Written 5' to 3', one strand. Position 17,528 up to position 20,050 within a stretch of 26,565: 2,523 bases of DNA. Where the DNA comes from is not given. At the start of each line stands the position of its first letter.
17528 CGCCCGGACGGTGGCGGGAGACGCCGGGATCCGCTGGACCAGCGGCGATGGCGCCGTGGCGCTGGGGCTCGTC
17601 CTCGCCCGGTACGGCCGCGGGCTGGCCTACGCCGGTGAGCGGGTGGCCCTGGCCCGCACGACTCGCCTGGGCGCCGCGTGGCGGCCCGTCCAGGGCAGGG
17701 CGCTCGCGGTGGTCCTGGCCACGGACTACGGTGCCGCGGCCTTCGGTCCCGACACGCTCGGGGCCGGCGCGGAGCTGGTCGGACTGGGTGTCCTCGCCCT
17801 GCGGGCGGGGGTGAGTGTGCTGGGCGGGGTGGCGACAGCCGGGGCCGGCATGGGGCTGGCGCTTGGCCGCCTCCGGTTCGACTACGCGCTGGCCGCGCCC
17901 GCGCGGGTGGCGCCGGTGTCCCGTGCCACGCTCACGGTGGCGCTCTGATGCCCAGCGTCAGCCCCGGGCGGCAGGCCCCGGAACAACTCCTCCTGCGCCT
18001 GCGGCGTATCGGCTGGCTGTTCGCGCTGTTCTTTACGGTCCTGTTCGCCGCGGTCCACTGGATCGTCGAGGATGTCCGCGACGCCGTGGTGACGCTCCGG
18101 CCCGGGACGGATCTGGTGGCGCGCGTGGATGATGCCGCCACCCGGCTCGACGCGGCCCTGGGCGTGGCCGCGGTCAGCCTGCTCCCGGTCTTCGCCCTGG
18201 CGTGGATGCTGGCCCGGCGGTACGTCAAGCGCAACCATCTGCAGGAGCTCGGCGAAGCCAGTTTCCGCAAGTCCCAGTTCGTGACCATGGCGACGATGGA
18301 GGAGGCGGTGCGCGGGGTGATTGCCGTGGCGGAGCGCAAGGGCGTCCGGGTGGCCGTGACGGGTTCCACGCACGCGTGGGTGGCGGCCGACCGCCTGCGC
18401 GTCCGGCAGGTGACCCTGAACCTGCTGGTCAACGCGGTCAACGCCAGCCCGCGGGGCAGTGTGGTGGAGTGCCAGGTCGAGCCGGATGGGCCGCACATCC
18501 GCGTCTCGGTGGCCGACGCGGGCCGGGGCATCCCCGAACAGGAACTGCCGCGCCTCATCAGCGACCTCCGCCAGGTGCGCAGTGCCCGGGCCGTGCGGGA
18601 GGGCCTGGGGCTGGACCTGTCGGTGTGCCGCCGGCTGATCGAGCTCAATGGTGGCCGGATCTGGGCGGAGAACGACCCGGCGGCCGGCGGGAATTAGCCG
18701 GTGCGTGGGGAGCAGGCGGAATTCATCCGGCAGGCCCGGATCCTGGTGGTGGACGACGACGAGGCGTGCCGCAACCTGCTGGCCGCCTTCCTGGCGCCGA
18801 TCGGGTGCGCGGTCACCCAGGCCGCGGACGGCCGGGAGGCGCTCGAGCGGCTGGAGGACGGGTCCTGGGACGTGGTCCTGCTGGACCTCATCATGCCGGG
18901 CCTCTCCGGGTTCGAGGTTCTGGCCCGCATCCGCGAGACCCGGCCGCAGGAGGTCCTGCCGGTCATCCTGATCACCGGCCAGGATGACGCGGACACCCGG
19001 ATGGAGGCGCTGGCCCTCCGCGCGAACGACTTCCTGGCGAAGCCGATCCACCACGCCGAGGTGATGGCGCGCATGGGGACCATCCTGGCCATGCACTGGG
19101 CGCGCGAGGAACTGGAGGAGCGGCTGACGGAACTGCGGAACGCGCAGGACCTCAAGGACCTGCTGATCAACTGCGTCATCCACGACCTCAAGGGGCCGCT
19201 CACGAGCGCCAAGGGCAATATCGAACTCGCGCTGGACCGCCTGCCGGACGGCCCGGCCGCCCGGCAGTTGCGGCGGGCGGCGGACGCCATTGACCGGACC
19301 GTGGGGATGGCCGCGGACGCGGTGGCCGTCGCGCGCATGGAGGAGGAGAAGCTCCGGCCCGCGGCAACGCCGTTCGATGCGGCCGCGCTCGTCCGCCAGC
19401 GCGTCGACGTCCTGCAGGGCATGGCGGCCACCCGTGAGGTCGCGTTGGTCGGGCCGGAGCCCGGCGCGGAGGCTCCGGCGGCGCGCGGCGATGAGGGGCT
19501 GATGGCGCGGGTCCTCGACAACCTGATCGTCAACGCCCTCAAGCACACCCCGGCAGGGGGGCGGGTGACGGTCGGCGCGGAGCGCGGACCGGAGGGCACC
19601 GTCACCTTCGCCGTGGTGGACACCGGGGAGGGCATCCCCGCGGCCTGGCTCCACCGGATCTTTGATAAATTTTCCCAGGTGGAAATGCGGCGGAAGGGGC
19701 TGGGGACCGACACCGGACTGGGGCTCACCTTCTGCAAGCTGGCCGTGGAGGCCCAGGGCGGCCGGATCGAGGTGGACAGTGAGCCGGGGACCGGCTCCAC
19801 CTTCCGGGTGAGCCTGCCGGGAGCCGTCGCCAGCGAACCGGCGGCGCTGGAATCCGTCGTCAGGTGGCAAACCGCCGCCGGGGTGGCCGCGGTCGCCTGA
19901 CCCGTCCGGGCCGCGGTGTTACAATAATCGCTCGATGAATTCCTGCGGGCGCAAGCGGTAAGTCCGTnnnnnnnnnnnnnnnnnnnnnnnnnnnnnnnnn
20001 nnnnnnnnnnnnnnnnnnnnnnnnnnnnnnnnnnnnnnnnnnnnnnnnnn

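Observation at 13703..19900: A complete, self-contained sigma54 circuit readable from the sequence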

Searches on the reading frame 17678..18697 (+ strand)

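Call 5: search_protein_families(library=pfam, proteins=[window:17678-18697:+], max_evalue=0.01)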
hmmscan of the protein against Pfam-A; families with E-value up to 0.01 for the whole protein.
window:17678-18697:+ (339 aa): 2 families
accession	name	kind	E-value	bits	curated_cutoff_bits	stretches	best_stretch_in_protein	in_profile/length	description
PF02518.31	HATPase_c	-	3.4e-19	69.7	26.4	1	238-337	2-100/111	Histidine kinase-, DNA gyrase B-, and HSP90-like ATPase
PF13581.12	HATPase_c_2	-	0.006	17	27.4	0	226-312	27-102/127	Histidine kinase-like ATPase domain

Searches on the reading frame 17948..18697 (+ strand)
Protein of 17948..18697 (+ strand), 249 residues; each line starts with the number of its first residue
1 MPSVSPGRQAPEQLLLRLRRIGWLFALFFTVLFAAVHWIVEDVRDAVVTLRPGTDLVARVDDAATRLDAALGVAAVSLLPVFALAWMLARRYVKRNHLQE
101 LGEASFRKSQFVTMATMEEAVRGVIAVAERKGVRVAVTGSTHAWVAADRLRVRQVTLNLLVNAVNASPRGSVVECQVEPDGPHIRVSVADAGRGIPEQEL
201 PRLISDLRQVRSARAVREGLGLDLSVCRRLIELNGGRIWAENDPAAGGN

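Call 12: search_protein_families(library=ncbifam, proteins=[window:17948-18697:+], max_evalue=0.01)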
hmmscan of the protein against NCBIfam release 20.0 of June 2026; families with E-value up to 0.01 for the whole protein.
window:17948-18697:+ (249 aa): 64 families (the best 25 are shown)
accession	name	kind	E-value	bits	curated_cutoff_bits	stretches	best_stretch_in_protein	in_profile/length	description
NF046044.1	PnpS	equivalog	8.1e-20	71.2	400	1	106-243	240-378/390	two-component system histidine kinase PnpS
NF006800.0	PRK09303.1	equivalog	1.1e-19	70.7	342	1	145-247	266-368/383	histidine kinase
TIGR02956.1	TMAO_torS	equivalog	5.4e-19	67.8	676.5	1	100-247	526-673/967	TMAO reductase system sensor histidine kinase/response regulator TorS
NF041880.1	EPS_EpsF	equivalog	3.2e-18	65.5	900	1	101-247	340-482/492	response regulator EpsF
TIGR01386.1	cztS_silS_copS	subfamily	5e-18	65.3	292.55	1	118-243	322-446/457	heavy metal sensor histidine kinase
NF033092.0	HK_WalK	equivalog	4e-17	62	725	1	139-247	476-585/594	cell wall metabolism sensor histidine kinase WalK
TIGR02966.1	phoR_proteo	equivalog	3.5e-16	59.1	334.2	1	107-241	184-320/333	phosphate regulon sensor histidine kinase PhoR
NF008312.0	PRK11100.1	equivalog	4.5e-16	58.8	356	1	113-246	331-464/477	two-component system sensor histidine kinase CreC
NF038297.2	hybrid_HK_HrmK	equivalog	6.1e-16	58.2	725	1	143-242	344-443/607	hybrid histidine kinase/response regulator HrmK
NF007688.0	PRK10364.1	equivalog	2.7e-15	56.1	479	1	112-247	310-442/460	two-component system sensor histidine kinase ZraS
NF008302.0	PRK11091.1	equivalog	3e-15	55.5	838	1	127-247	372-496/779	aerobic respiration two-component sensor histidine kinase ArcB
NF033093.1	HK_VicK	exception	5.3e-14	51.7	680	1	141-247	319-426/448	cell wall metabolism sensor histidine kinase VicK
NF047874.1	MASE3_PAS_HK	subfamily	1.3e-13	50.6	560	1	118-246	485-615/655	MASE3 domain-containing sensor histidine kinase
NF008099.0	PRK10841.1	equivalog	1.8e-13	49.2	920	1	144-247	578-681/949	two-component system sensor histidine kinase RcsC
NF041777.1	sens_FixL_Rhizob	equivalog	2.6e-13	49.4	850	1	116-247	342-472/485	sensor protein FixL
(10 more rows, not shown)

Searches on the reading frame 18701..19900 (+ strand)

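Call 5: search_protein_families(library=pfam, proteins=[window:18701-19900:+], max_evalue=0.01)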
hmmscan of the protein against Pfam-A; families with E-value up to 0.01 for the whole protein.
window:18701-19900:+ (399 aa): 4 families
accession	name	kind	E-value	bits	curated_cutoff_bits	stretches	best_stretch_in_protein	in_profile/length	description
PF00072.30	Response_reg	-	9.6e-28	97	30.2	1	14-124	1-109/111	Response regulator receiver domain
PF02518.31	HATPase_c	-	3.2e-25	89.2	26.4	1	263-373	1-108/111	Histidine kinase-, DNA gyrase B-, and HSP90-like ATPase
PF00512.31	HisKA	-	0.00011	22.6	26.9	1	160-215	10-65/66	His Kinase A (phospho-acceptor) domain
PF10090.15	HPTransfase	-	0.0087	16.3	22.9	0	269-311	33-74/123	Histidine phosphotransferase C-terminal domain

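Call 12: search_protein_families(library=ncbifam, proteins=[window:18701-19900:+], max_evalue=0.01)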
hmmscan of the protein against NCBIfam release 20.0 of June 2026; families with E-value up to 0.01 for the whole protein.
window:18701-19900:+ (399 aa): 155 families (the best 25 are shown)
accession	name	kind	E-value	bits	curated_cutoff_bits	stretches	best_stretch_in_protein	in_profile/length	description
TIGR02956.1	TMAO_torS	equivalog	4.6e-43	147.5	676.5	2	210-380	522-688/967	TMAO reductase system sensor histidine kinase/response regulator TorS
NF041880.1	EPS_EpsF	equivalog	4.8e-42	144.1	900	2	144-373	266-492/492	response regulator EpsF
NF041832.1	near_NosP_CTERM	subfamily_domain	4.5e-39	134.6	400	2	152-381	7-232/370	NahK/ErcS family hybrid sensor histidine kinase/response regulator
NF008302.0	PRK11091.1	equivalog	1.3e-38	132.8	838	2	144-377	275-508/779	aerobic respiration two-component sensor histidine kinase ArcB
NF008099.0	PRK10841.1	equivalog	3.8e-38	130.9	920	2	136-374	450-690/949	two-component system sensor histidine kinase RcsC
NF046044.1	PnpS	equivalog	1.6e-35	122.9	400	1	142-373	160-390/390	two-component system histidine kinase PnpS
NF052574.1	HisKinEspCMyxo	equivalog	2.4e-35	121.9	1200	2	159-381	424-644/785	serine histidine kinase EspC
TIGR02966.1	phoR_proteo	equivalog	2.9e-35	121.9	334.2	1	142-371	104-332/333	phosphate regulon sensor histidine kinase PhoR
NF011874.0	PRK15347.1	equivalog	3.1e-33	114.9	852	2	148-384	394-624/921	two component system sensor kinase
TIGR01386.1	cztS_silS_copS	subfamily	1.5e-32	113.2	292.55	1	159-373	248-457/457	heavy metal sensor histidine kinase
NF008318.0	PRK11107.1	equivalog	2.1e-31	108.9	890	2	206-377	347-521/920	two-component sensor histidine kinase BarA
NF038297.2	hybrid_HK_HrmK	equivalog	3.5e-31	108.5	725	2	120-379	203-462/607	hybrid histidine kinase/response regulator HrmK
NF041947.1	LuxQ_Vibrio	equivalog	4.9e-31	107.4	1200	2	161-380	481-702/843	quorum-sensing autoinducer 2 sensor kinase/phosphatase LuxQ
NF041735.1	hist_kin_RppB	equivalog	5.7e-30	104.5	400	1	160-373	224-438/438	two-component system sensor histidine kinase RppB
NF047465.1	hybrid_HK_LvrA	exception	6.4e-30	103.8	1200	2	137-374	187-422/819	hybrid histidine kinase/response regulator LvrA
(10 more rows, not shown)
